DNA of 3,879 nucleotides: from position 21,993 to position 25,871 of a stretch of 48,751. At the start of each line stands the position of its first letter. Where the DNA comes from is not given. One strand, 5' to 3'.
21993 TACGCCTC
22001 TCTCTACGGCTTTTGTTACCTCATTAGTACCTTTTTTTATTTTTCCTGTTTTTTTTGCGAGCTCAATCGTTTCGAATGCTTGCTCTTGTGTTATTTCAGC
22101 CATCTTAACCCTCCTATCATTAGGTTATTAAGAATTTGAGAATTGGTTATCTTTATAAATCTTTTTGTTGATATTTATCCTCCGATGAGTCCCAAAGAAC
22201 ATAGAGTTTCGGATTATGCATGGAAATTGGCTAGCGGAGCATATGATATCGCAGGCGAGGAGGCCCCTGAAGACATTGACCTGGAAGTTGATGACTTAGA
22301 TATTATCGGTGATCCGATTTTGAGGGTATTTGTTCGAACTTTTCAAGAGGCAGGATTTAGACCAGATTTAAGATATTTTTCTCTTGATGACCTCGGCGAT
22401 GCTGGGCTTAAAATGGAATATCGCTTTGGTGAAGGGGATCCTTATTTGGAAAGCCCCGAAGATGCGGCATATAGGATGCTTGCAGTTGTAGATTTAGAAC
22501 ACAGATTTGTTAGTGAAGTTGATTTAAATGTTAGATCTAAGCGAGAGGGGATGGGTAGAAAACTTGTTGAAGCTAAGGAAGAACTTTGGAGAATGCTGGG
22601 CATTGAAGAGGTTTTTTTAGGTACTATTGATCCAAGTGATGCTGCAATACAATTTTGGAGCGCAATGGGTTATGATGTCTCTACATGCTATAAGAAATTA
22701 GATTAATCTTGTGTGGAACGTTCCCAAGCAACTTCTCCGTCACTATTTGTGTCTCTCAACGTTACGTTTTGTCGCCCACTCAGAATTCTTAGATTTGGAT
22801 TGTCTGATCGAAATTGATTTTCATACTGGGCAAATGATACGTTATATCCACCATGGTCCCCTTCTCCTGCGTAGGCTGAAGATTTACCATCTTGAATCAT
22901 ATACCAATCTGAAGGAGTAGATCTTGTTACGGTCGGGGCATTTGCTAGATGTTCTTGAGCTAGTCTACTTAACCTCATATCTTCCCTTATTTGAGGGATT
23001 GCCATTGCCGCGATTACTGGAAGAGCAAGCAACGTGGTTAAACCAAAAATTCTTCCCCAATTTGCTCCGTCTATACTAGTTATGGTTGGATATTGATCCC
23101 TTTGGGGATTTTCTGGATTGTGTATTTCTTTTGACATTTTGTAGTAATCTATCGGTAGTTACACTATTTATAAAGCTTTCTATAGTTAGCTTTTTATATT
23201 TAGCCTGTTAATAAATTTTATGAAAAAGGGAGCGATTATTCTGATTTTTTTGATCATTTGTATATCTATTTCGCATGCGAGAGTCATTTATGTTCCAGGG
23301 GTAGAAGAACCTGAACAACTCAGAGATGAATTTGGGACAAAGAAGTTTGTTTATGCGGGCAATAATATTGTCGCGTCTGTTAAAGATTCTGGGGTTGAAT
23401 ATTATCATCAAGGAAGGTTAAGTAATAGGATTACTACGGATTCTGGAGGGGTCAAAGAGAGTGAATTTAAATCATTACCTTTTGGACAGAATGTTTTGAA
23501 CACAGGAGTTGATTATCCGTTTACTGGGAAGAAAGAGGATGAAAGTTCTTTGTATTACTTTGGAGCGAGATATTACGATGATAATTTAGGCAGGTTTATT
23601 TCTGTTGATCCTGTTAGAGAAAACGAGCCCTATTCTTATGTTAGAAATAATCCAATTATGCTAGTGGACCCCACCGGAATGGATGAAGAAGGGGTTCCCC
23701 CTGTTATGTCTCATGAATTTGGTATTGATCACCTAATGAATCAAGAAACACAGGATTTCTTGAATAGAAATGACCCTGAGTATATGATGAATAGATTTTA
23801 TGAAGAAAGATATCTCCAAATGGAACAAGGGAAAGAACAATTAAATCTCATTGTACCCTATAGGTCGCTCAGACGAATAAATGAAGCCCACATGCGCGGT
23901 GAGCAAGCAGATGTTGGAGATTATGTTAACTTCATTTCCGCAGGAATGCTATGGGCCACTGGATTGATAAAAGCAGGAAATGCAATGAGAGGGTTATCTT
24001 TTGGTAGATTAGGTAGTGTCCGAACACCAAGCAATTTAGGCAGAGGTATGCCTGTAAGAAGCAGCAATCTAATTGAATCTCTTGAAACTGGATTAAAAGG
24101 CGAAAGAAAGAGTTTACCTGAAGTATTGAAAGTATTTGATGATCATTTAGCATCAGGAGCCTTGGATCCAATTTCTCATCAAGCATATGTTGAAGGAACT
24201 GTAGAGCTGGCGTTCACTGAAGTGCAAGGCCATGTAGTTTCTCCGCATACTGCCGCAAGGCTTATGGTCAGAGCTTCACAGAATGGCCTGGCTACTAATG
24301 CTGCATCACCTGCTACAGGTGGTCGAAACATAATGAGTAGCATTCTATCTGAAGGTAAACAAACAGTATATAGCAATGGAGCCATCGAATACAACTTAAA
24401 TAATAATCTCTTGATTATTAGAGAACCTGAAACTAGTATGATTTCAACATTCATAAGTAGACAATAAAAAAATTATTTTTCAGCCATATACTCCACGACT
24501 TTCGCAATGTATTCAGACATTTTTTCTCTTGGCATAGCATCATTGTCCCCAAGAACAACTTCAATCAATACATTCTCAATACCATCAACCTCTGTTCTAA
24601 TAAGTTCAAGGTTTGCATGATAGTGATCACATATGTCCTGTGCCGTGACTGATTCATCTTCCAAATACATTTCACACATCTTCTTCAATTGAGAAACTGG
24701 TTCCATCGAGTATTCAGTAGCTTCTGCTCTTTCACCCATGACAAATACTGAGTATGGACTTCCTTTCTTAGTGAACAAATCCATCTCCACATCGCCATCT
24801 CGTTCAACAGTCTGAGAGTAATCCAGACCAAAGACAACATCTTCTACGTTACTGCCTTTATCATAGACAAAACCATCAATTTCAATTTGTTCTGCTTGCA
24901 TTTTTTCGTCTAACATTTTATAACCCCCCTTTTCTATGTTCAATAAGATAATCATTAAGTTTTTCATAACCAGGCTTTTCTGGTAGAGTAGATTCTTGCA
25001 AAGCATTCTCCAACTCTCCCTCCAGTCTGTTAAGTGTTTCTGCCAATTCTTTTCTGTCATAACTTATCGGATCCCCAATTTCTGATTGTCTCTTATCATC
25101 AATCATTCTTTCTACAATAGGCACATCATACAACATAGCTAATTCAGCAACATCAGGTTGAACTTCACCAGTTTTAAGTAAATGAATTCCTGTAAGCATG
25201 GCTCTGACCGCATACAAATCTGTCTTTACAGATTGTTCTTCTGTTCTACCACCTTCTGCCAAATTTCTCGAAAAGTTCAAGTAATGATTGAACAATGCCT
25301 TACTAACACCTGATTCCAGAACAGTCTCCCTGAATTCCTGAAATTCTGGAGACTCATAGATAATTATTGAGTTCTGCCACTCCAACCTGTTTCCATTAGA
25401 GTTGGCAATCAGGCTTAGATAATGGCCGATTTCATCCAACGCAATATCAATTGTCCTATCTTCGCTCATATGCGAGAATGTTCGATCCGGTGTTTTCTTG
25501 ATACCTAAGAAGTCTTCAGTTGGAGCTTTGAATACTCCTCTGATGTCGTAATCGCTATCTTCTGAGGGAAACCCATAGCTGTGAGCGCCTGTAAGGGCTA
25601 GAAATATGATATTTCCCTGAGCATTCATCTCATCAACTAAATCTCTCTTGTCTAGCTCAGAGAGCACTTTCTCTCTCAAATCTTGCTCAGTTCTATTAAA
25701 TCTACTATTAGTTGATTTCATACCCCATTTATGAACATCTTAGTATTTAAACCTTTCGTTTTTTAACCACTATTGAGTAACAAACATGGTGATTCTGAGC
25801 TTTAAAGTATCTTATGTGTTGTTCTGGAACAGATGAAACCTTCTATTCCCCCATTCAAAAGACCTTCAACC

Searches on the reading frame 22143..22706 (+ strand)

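Call 71: search_protein_families(library=pfam, proteins=[window:22143-22706:+], max_evalue=0.01)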
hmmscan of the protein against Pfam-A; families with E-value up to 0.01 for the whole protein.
window:22143-22706:+ (187 aa): 2 families
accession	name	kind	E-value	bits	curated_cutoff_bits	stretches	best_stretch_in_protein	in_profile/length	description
PF13420.13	Acetyltransf_4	-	7.5e-05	23.2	24.3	1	110-184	63-141/155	Acetyltransferase (GNAT) domain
PF00583.31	Acetyltransf_1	-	0.0085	16.8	20.7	0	132-177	71-116/116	Acetyltransferase (GNAT) family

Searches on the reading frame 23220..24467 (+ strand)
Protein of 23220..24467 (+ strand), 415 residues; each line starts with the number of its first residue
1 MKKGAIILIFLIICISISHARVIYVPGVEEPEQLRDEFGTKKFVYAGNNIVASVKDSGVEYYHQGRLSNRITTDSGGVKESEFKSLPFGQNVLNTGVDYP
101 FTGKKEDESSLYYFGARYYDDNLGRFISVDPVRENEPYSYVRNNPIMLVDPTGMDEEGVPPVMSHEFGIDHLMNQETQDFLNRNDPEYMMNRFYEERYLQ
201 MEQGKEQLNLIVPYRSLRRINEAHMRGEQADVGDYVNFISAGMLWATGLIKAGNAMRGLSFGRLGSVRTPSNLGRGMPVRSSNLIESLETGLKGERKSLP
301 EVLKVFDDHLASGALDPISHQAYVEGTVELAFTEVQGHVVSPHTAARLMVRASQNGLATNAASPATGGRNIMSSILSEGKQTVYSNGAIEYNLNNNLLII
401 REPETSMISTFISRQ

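Call 71: search_protein_families(library=pfam, proteins=[window:23220-24467:+], max_evalue=0.01)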
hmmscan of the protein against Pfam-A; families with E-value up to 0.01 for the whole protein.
window:23220-24467:+ (415 aa): 0 families

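Call 74: search_protein_families(library=pfam, alignment_id=A10, max_evalue=0.01)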
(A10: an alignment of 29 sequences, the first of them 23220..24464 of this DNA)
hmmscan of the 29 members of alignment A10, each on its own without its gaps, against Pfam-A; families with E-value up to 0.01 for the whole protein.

A. member 1, window:23220-24464:+ (415 aa): 0 families

B. families by the number of members that match (of 29 scanned): 4 families
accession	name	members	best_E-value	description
PF18962.6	Por_Secre_tail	3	4.8e-06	Secretion system C-terminal sorting domain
PF13860.13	FlgD_ig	2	2.6e-08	FlgD Ig-like domain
PF05257.22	CHAP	1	0.0012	CHAP domain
PF07182.16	DUF1402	1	0.0083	Protein of unknown function (DUF1402)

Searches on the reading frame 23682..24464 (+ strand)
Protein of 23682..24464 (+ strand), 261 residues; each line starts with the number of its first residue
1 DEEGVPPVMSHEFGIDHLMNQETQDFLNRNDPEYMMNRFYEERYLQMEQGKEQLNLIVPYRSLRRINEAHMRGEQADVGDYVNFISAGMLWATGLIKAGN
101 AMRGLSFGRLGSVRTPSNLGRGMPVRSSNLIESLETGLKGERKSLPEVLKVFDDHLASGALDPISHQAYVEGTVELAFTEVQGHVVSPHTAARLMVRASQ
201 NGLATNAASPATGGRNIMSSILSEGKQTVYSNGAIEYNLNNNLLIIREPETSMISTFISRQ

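Call 80: search_dna_similar(query=window:23682-24464:+, collection=plasmids, mode=protein, max_evalue=0.01, max_rows=8)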
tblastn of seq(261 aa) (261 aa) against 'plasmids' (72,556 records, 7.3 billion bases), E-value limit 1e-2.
No match.

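Call 81: search_solved_structures(query=window:23682-24464:+, max_evalue=10)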
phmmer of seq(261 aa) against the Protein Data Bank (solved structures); distinct sequences matched with E-value up to 10: 1.
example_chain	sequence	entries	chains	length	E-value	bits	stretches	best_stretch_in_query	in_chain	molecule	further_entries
2hr3_A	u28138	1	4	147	0.99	12.1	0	194-234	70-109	Probable transcriptional regulator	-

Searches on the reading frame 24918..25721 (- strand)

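Call 71: search_protein_families(library=pfam, proteins=[window:24918-25721:-], max_evalue=0.01)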
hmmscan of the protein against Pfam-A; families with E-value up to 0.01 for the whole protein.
window:24918-25721:- (267 aa): 1 family
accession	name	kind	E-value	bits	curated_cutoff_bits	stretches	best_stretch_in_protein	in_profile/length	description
PF10127.15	RlaP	-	1.1e-31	110.8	23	1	33-260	15-248/249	RNA repair pathway DNA polymerase beta family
